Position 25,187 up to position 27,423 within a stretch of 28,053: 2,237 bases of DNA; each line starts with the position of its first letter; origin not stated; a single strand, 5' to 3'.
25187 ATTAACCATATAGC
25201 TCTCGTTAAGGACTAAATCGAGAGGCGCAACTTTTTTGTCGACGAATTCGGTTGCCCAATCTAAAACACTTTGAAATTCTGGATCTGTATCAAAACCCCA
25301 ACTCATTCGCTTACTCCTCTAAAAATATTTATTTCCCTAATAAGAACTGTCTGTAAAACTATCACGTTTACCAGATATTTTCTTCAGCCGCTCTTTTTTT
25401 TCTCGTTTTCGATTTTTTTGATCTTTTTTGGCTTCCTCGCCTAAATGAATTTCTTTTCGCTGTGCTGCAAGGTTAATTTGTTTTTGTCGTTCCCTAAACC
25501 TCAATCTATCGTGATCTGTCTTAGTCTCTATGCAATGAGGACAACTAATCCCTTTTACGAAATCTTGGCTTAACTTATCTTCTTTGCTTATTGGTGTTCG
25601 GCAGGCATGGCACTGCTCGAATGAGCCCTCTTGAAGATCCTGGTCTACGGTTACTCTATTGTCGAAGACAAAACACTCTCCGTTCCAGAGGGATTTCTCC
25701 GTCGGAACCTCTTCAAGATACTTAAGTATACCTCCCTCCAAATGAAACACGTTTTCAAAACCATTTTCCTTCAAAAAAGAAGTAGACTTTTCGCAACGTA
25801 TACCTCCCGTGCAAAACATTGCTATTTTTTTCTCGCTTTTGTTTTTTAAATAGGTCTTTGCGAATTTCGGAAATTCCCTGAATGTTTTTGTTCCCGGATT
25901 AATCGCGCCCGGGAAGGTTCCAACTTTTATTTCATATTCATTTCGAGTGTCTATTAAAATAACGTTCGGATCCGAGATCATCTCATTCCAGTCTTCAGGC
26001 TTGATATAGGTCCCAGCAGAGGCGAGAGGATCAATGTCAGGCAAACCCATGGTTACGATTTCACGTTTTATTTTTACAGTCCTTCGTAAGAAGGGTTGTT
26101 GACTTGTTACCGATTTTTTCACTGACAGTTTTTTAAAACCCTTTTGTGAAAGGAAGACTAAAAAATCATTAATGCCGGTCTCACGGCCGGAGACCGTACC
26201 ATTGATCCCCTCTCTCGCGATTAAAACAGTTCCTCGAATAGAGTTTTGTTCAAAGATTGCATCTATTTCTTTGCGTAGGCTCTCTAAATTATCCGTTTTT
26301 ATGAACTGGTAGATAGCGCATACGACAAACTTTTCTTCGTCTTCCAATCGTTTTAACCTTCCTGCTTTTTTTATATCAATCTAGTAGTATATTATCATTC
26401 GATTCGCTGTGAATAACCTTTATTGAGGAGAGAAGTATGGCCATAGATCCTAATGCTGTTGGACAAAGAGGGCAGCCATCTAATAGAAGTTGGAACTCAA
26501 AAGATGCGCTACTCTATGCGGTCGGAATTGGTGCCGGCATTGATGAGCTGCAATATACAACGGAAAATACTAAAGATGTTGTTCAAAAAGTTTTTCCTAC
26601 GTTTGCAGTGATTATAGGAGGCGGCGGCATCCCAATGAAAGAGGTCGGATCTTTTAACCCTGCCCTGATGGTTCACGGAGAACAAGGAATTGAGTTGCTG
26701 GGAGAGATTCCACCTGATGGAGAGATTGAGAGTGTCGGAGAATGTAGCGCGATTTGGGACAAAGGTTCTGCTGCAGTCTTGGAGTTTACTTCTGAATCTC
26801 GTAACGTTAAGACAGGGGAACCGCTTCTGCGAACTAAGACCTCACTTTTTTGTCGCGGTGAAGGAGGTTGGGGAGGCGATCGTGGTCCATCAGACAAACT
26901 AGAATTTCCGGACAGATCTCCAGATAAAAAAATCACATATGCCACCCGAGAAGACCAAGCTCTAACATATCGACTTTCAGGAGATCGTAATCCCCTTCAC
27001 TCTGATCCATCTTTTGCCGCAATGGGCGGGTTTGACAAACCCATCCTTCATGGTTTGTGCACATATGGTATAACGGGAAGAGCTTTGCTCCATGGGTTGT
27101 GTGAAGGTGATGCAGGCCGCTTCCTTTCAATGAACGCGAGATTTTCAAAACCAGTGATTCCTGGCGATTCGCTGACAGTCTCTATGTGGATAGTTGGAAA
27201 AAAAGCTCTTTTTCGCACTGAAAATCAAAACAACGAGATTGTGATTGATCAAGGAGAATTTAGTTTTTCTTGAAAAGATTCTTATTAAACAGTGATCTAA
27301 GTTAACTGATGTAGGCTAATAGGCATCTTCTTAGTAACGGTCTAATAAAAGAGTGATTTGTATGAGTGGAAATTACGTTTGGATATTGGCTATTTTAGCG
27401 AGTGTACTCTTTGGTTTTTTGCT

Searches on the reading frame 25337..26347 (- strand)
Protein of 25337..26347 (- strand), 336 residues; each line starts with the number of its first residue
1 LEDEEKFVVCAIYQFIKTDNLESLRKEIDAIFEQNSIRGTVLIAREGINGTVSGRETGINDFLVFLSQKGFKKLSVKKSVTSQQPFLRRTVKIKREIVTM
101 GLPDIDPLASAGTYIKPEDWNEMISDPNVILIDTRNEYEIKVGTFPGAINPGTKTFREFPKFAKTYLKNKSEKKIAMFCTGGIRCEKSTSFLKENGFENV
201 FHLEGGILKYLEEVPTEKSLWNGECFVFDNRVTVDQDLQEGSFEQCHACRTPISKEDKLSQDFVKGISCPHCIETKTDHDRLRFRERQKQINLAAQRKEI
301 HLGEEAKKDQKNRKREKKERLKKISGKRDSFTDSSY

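Call 7: search_protein_families(library=ncbifam, max_evalue=0.00001, proteins=[window:25337-26347:-])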
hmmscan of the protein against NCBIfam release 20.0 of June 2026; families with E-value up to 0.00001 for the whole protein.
window:25337-26347:- (336 aa): 6 families
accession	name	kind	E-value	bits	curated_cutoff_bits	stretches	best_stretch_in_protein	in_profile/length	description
NF001133.1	PRK00142.1-1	equivalog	8.2e-94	313.4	170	1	9-235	1-228/229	oxygen-dependent tRNA uridine(34) hydroxylase TrhO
NF003703.0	PRK05320.1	equivalog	6.8e-72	242.4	331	1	7-277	3-278/280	sulfurtransferase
NF002397.0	PRK01415.1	equivalog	5.8e-68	229.3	280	1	4-239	2-238/247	hypothetical protein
NF045521.1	rhoda_near_glyco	subfamily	1.1e-12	48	145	1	114-213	19-111/144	rhodanese homology domain-containing protein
NF005902.0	PRK07878.1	equivalog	3.5e-09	36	647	1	107-218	281-389/392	adenylyltransferase/sulfurtransferase MoeZ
NF006444.0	PRK08762.1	equivalog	1.9e-07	30.1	449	1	115-211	17-108/387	molybdopterin-synthase adenylyltransferase MoeB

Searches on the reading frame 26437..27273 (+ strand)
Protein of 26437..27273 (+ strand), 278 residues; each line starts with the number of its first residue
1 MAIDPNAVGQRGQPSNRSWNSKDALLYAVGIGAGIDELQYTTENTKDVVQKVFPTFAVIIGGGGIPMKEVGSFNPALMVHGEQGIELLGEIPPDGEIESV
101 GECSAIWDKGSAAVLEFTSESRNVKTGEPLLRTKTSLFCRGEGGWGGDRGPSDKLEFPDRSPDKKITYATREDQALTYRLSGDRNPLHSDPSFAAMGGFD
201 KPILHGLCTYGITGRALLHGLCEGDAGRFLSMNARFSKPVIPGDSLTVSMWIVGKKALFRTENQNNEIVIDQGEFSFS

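Call 7: search_protein_families(library=ncbifam, max_evalue=0.00001, proteins=[window:26437-27273:+])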
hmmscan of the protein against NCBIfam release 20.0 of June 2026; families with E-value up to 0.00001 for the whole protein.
window:26437-27273:+ (278 aa): 3 families
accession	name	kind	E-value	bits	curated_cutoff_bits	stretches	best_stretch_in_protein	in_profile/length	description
NF010246.0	PRK13693.1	equivalog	1.1e-07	31.8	203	1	158-251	12-103/142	(3R)-hydroxyacyl-ACP dehydratase subunit HadB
NF040620.1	fused_HadA_HadB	exception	3.9e-07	29.8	350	1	179-241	222-282/329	fused (3R)-hydroxyacyl-ACP dehydratase subunits HadA/HadB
NF006045.0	PRK08190.1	subfamily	1.4e-06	27.5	282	1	170-258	27-114/467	bifunctional enoyl-CoA hydratase/phosphate acetyltransferase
